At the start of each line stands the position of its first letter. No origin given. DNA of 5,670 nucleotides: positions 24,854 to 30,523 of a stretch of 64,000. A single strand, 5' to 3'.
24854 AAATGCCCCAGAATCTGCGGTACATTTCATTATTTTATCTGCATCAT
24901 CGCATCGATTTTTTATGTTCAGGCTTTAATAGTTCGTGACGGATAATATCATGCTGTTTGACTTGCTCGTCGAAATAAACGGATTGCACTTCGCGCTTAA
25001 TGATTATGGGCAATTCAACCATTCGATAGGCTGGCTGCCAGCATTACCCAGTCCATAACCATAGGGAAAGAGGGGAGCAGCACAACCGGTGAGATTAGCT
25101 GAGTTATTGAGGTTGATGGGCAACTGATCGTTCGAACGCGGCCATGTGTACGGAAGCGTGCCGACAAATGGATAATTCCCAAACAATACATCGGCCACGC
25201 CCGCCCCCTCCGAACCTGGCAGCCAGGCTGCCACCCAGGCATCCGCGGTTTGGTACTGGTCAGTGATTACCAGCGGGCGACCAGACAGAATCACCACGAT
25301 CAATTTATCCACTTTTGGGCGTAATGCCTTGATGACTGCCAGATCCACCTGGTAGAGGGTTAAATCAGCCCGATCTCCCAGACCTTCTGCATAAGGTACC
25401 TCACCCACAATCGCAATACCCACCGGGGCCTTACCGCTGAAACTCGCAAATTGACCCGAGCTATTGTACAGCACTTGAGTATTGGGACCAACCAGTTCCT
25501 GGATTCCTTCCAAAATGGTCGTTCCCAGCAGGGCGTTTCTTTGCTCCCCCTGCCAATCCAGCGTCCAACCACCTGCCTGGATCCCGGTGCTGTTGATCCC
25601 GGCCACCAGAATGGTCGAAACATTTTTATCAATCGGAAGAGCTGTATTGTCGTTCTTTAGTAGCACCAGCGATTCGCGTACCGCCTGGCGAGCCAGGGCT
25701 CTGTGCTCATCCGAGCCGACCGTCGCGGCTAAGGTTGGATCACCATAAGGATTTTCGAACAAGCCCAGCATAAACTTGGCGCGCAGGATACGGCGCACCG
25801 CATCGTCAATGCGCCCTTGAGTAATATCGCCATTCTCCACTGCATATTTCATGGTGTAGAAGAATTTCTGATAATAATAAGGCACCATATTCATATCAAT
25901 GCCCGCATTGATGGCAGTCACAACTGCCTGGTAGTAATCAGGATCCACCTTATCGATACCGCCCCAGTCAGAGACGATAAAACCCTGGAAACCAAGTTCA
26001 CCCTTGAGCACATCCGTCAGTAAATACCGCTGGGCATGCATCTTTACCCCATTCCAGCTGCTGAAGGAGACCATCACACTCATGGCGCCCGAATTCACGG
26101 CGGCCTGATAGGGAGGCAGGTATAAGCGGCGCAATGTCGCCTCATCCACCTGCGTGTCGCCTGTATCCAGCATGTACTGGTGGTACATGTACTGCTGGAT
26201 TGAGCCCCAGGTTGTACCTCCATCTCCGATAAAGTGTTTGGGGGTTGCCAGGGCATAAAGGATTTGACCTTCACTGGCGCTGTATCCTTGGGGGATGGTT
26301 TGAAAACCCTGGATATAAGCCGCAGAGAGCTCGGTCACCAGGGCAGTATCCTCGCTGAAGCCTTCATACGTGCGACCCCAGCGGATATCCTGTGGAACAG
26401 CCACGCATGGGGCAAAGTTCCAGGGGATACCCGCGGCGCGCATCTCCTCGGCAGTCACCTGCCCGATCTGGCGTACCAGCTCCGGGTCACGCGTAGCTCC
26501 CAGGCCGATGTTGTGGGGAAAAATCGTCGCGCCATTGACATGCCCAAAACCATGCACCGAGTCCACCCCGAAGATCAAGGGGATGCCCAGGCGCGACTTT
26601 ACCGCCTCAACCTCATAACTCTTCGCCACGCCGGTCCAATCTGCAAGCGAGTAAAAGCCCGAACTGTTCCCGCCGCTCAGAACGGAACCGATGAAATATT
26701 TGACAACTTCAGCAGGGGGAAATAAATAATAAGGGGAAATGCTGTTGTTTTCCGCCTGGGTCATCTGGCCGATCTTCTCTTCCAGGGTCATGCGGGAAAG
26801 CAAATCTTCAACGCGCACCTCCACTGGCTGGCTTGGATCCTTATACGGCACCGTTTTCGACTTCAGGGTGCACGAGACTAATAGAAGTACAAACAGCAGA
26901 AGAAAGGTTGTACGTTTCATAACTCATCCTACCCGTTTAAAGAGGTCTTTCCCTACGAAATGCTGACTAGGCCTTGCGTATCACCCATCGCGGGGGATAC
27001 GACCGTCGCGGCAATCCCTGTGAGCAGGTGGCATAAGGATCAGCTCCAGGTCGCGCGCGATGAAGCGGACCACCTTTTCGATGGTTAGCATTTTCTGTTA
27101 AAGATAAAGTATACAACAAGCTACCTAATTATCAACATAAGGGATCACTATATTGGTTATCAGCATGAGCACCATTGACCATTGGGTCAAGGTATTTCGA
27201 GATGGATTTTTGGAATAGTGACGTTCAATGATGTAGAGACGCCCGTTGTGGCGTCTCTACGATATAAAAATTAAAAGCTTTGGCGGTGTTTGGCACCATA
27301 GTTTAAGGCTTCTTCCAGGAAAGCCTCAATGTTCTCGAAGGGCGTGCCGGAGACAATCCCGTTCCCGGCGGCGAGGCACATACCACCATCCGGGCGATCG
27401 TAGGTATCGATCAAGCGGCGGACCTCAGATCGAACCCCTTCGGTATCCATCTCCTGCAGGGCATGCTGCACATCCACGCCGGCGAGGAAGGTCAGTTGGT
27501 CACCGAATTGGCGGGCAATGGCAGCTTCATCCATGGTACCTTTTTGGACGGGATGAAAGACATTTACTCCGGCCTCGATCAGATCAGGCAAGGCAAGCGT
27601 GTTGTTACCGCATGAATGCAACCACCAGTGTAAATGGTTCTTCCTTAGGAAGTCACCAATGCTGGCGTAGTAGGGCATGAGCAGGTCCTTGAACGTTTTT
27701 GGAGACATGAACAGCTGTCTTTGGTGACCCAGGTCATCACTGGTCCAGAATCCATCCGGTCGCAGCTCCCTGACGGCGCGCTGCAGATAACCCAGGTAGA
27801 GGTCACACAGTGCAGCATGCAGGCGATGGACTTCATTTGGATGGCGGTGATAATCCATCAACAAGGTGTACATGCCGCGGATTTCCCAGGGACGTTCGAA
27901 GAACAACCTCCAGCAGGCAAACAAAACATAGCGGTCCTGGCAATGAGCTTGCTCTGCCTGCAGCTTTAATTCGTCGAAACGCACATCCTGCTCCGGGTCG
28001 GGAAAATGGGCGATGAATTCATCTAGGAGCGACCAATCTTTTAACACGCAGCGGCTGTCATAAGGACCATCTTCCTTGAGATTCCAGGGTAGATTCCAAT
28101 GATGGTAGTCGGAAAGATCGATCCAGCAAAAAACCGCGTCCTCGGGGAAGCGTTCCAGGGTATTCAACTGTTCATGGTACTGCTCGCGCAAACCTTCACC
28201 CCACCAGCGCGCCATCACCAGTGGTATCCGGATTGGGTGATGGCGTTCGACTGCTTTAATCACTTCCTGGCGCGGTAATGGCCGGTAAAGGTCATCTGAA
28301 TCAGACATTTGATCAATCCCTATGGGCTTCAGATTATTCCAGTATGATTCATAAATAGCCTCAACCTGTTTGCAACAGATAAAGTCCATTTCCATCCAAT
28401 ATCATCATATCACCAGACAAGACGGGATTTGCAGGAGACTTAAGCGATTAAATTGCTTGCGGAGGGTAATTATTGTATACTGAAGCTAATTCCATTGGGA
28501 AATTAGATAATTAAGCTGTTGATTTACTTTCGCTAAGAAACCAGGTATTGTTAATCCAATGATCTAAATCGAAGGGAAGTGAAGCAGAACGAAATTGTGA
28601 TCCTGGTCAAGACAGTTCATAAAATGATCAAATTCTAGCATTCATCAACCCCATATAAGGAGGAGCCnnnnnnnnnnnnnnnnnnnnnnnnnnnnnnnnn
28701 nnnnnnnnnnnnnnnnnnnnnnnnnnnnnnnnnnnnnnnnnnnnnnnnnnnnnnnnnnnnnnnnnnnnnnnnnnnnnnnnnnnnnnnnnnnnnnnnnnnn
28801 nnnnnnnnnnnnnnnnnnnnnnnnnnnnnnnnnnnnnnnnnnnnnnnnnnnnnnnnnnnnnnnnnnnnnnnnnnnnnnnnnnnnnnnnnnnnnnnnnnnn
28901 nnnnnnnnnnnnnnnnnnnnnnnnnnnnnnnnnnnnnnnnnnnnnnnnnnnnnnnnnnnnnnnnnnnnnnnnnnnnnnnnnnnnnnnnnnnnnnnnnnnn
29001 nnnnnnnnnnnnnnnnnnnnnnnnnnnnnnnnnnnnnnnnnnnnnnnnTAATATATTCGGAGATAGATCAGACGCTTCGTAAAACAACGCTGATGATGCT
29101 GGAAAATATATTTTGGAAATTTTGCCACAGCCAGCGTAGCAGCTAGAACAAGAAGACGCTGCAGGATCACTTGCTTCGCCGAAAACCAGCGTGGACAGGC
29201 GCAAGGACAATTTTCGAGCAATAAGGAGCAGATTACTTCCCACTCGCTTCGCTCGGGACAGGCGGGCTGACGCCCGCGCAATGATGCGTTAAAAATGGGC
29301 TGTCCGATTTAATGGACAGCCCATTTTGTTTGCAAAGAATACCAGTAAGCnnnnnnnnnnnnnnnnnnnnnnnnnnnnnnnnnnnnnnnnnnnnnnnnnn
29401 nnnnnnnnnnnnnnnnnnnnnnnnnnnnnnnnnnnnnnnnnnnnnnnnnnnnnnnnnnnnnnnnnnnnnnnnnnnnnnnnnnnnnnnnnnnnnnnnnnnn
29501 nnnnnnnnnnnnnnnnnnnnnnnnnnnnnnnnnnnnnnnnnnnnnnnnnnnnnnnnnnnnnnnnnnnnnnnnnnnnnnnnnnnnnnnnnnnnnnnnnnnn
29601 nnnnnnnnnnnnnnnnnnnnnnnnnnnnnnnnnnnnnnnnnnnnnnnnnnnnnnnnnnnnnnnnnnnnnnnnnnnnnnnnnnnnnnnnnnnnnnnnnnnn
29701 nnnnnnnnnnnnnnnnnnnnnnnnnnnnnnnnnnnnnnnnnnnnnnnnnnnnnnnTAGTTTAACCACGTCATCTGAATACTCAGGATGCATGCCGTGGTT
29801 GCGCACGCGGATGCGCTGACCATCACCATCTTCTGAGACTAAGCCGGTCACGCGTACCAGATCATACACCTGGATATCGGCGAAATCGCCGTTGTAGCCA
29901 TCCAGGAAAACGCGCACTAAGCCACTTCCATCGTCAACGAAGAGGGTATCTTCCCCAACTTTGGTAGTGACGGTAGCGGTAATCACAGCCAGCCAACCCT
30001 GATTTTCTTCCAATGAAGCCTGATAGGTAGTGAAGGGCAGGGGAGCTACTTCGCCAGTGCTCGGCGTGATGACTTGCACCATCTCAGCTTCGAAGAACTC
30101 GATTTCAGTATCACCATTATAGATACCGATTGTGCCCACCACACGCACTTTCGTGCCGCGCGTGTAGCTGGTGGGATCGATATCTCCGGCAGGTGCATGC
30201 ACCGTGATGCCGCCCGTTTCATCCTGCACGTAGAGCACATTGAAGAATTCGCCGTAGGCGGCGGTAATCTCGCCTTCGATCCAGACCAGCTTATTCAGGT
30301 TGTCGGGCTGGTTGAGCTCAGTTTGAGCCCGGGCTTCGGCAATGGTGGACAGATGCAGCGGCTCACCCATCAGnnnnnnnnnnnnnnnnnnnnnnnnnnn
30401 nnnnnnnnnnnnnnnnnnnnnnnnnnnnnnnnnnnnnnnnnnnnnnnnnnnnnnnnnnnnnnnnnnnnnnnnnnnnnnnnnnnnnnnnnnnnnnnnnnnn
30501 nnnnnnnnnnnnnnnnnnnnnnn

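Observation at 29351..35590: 2079-aa secreted protein combining a PHP metallo-phosphoesterase domain with two OB-fold-like modules and surface-display domains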

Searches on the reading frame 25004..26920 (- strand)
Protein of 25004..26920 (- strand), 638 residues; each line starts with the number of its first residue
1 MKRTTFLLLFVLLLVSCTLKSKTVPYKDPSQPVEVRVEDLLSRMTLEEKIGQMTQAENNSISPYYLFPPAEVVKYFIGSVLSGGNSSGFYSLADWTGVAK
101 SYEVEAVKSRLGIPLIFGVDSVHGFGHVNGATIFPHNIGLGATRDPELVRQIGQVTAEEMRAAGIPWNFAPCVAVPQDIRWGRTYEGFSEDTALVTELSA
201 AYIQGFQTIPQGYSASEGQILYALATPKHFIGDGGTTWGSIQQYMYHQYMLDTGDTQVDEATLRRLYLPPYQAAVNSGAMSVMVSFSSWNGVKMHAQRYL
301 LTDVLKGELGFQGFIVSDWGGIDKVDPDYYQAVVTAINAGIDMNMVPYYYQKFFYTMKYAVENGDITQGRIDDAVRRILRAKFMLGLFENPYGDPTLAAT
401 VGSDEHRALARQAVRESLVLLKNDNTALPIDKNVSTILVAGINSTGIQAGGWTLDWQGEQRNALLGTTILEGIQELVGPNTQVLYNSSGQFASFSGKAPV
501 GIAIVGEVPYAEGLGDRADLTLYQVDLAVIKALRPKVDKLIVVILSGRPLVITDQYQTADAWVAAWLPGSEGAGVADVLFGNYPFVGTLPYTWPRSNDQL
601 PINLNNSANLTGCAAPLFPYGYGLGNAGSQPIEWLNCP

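Call 8: search_protein_families(library=pfam, proteins=[window:25004-26920:-], max_evalue=0.001)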
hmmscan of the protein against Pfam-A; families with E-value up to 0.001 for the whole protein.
window:25004-26920:- (638 aa): 2 families
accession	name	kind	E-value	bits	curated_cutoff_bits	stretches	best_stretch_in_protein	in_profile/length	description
PF00933.27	Glyco_hydro_3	-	1.3e-74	252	27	1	45-380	1-315/316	Glycosyl hydrolase family 3 N terminal domain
PF01915.27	Glyco_hydro_3_C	-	1.2e-35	123.7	31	1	418-625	1-199/200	Glycosyl hydrolase family 3 C-terminal domain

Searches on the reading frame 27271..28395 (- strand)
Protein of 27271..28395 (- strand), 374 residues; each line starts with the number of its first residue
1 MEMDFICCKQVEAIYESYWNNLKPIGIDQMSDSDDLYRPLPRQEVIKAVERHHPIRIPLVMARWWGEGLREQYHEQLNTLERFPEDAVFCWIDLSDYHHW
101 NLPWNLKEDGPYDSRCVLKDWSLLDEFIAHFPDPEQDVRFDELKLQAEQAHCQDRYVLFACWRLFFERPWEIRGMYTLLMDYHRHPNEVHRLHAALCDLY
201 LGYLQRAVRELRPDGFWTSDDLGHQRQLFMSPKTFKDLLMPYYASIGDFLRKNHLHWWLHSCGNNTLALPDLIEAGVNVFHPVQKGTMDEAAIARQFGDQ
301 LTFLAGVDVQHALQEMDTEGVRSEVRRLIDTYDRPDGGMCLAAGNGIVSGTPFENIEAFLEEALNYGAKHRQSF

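Call 8: search_protein_families(library=pfam, proteins=[window:27271-28395:-], max_evalue=0.001)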
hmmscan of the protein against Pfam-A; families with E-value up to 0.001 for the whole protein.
window:27271-28395:- (374 aa): 1 family
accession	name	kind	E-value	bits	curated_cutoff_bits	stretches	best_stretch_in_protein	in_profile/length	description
PF01208.23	URO-D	-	2.6e-17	63.3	23.9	1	173-363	160-343/346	Uroporphyrinogen decarboxylase (URO-D)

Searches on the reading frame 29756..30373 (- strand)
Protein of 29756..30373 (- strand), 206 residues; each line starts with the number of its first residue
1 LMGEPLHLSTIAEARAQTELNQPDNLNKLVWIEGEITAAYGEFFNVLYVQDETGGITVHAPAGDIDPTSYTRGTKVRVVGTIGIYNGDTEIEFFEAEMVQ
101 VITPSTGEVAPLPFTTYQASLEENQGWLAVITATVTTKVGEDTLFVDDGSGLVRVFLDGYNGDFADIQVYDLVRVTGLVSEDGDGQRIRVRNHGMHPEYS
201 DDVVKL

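Call 31: predict_structure(alignment_id=A2)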
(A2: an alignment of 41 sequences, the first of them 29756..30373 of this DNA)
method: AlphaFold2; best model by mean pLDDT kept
length: 206 residues; sequences in the alignment: 41
mean_pLDDT: 92.0   pTM: 0.87
mean pLDDT of the five models: 92.0, 91.6, 89.5, 89.5, 88.1
residues with pLDDT >= 90: 154; 70-90: 44; 50-70: 7; < 50: 1
segments of 3 or more residues with pLDDT < 50: none
pLDDT, mean of each block of 10 residues (from residue 1): 82 94 94 93 87 92 76 94 92 81 93 98 94 98 98 93 97 97 91 91 98
secondary structure, 60 per line:
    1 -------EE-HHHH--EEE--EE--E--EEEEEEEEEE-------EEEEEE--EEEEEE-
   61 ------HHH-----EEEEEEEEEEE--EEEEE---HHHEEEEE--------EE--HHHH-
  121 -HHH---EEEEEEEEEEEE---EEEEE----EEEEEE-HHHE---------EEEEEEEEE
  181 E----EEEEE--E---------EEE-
elements in order: H11-14 E17-19 E29-38 E46-51 E54-59 E75-85 E88-92 E99-103 H116-119 E128-139 E143-147 E152-157 E172-181 E186-190 E203-205

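Call 36: fold_search(model_id=the predicted structure, library=pdb)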
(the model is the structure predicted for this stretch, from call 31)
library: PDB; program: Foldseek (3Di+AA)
matches with E <= 10: 1389; with E <= 0.001: 52
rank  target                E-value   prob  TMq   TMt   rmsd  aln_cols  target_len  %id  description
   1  3u58_C                1.9e-07  1.00  0.34  0.33  15.1       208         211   12  Crystal Structure of the Tetrahymena telomerase processivity factor Teb1 AB (released 2011-12-28)
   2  3u58_B                2.1e-06  1.00  0.33  0.33  15.1       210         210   11  Crystal Structure of the Tetrahymena telomerase processivity factor Teb1 AB (released 2011-12-28)
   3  3u58_A                8.3e-06  1.00  0.35  0.34  15.1       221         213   12  Crystal Structure of the Tetrahymena telomerase processivity factor Teb1 AB (released 2011-12-28)
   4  5yzw_B                1.9e-05  1.00  0.39  0.41   7.2       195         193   15  Crystal structure of p204 HINb domain (released 2018-12-19)
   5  5yzw_A                2.0e-05  1.00  0.37  0.39   7.7       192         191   14  Crystal structure of p204 HINb domain (released 2018-12-19)
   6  8i6k_A                2.1e-05  1.00  0.42  0.45   7.5       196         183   14  Structure of hMNDA HIN with dsDNA (released 2023-07-19)
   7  4l5t_B                3.2e-05  1.00  0.39  0.41   6.5       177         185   11  Crystal structure of the tetrameric p202 HIN2 (released 2013-07-31)
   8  4l5q                  4.0e-05  1.00  0.40  0.41   7.0       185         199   14  Crystal structure of p202 HIN1 (released 2013-07-31)
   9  4jbm_A                4.2e-05  1.00  0.41  0.44   7.1       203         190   12  Structure of murine DNA binding protein bound with ds DNA (released 2013-06-26)
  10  2oq0_B                4.4e-05  1.00  0.38  0.40   8.1       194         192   11  Crystal Structure of the First HIN-200 Domain of Interferon-Inducible Protein 16 (released 2007-02-27)
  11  5z7d_B                4.4e-05  1.00  0.38  0.24   7.4       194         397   14  p204HINab-dsDNA complex structure (released 2019-01-30)
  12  4jbk_B                4.9e-05  1.00  0.38  0.40   7.9       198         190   12  Molecular basis for abrogation of activation of pro-inflammatory cytokines (released 2013-06-26)
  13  5z7d_C                5.5e-05  1.00  0.39  0.25   7.4       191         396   15  p204HINab-dsDNA complex structure (released 2019-01-30)
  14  4jbj_A                6.1e-05  1.00  0.37  0.38   7.4       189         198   14  Structural mimicry for functional antagonism (released 2013-06-26)
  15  4l5t_A                6.8e-05  1.00  0.39  0.42   6.4       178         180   11  Crystal structure of the tetrameric p202 HIN2 (released 2013-07-31)
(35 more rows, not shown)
